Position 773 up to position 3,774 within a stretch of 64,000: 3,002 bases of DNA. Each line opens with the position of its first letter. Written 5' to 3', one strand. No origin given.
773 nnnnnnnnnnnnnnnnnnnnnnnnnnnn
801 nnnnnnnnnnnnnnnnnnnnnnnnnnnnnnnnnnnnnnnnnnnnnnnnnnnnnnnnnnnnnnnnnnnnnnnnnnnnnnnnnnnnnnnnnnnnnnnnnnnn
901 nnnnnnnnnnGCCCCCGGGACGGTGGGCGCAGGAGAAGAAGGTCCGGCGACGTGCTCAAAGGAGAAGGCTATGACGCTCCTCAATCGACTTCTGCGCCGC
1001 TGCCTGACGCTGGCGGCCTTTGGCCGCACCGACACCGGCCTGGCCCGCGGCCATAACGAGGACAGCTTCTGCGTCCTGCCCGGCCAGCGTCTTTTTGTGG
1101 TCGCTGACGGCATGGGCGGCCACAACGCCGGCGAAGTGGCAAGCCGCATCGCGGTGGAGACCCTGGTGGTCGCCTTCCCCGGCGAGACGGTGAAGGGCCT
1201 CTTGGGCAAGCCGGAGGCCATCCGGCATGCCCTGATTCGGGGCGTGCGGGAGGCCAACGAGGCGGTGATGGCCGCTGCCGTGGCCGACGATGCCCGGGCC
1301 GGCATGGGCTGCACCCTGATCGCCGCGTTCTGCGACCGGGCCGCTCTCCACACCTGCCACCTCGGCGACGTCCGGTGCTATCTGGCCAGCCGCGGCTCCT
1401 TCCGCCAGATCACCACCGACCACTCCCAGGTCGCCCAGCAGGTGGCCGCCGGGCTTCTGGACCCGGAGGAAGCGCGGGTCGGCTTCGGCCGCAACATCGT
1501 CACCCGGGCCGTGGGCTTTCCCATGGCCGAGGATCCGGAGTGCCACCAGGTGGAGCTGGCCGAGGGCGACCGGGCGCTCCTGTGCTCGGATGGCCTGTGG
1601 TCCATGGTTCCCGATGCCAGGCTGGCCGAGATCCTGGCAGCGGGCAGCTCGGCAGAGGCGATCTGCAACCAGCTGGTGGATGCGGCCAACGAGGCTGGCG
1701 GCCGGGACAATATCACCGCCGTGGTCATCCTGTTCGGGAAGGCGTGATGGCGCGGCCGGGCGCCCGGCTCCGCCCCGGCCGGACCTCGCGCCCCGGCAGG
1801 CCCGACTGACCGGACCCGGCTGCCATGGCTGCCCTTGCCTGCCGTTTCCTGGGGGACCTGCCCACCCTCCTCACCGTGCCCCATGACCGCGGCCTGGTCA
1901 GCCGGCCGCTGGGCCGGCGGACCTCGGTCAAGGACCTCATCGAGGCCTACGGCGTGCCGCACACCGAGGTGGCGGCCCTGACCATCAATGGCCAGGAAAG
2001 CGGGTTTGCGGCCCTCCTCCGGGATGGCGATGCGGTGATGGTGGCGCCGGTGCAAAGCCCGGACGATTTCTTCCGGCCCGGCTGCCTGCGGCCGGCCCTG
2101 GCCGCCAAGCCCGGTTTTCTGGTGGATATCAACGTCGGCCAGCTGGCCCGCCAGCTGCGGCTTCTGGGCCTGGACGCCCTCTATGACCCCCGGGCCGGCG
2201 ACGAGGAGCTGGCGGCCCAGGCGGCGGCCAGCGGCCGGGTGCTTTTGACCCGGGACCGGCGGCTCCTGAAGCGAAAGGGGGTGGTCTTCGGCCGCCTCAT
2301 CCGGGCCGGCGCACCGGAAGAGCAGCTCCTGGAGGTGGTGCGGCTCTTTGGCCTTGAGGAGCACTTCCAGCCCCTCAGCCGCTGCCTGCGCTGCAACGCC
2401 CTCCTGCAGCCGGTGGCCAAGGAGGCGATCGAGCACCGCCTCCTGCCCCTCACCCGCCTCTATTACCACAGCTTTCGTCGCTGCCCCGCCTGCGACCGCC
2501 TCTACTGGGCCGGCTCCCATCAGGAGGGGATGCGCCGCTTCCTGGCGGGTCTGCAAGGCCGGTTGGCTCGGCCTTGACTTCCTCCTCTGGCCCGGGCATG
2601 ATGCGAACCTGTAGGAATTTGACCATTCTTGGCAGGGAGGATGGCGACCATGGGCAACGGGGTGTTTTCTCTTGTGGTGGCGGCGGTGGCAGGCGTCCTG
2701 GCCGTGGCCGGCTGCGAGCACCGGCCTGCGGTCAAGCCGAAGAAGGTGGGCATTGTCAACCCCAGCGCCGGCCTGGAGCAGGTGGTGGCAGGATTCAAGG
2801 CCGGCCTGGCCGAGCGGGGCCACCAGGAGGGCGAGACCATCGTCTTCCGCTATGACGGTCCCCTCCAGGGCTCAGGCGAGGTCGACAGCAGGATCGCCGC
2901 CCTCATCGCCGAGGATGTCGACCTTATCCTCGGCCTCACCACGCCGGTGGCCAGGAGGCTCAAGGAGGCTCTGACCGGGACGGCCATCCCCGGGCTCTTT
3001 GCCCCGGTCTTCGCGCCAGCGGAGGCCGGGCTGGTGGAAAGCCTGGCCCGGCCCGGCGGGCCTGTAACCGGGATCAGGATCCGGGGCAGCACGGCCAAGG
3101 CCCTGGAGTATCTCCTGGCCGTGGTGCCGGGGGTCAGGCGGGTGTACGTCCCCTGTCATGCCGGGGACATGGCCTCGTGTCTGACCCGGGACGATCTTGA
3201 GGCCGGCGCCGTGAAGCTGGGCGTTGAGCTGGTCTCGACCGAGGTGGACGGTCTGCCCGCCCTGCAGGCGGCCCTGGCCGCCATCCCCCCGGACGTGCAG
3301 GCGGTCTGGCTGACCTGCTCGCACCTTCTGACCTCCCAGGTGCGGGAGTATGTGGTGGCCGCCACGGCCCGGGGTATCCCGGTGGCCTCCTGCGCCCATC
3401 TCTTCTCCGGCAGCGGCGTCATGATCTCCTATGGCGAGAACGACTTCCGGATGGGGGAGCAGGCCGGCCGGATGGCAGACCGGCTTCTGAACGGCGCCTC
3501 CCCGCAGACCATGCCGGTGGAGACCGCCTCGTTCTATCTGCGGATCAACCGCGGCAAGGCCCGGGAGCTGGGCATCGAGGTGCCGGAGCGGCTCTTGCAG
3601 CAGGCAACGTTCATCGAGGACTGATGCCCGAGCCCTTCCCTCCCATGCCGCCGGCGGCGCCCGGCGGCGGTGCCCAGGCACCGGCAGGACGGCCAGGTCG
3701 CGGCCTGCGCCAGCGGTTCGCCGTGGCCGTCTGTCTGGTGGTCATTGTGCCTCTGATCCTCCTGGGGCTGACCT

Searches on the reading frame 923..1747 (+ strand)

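Call 17: search_protein_families(library=pfam, proteins=[window:923-1747:+], max_evalue=0.01)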
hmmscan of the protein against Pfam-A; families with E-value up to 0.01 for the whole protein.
window:923-1747:+ (274 aa): 3 families
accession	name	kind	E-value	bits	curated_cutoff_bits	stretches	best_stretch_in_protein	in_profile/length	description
PF13672.11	PP2C_2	-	9.1e-16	58.5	24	1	44-236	11-186/209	Protein phosphatase 2C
PF00481.26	PP2C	-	1.5e-14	54.7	20.3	1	56-264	35-255/255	Protein phosphatase 2C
PF07228.17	SpoIIE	-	3.6e-07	30.8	25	1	196-269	104-189/192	Stage II sporulation protein E (SpoIIE)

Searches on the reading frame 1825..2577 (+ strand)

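Call 17: search_protein_families(library=pfam, proteins=[window:1825-2577:+], max_evalue=0.01)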
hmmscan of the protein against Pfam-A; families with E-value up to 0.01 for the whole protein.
window:1825-2577:+ (250 aa): 2 families
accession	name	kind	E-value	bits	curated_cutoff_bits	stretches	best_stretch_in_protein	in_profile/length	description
PF01927.22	Mut7-C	-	6.4e-42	143.5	23.3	1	97-239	2-145/146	Mut7-C RNAse domain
PF14451.12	Ub-Mut7C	-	9e-18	64.4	23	1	3-79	3-79/81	Mut7-C ubiquitin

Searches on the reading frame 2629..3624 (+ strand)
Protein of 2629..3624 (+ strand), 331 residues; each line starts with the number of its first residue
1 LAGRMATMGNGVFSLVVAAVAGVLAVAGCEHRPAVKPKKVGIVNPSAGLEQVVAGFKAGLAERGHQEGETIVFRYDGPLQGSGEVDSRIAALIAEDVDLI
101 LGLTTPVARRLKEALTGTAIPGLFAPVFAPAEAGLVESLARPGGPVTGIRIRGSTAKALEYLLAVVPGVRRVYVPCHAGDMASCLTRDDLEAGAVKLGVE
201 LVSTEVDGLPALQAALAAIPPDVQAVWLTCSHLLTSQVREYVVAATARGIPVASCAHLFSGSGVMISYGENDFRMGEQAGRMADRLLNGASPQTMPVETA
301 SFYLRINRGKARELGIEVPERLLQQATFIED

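Call 17: search_protein_families(library=pfam, proteins=[window:2629-3624:+], max_evalue=0.01)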
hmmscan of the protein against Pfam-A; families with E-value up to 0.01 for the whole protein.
window:2629-3624:+ (331 aa): 1 family
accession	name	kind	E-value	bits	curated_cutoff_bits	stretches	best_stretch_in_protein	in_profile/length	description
PF04392.18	ABC_sub_bind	-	4.3e-42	144.8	25.9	1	48-327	12-290/293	ABC transporter substrate binding protein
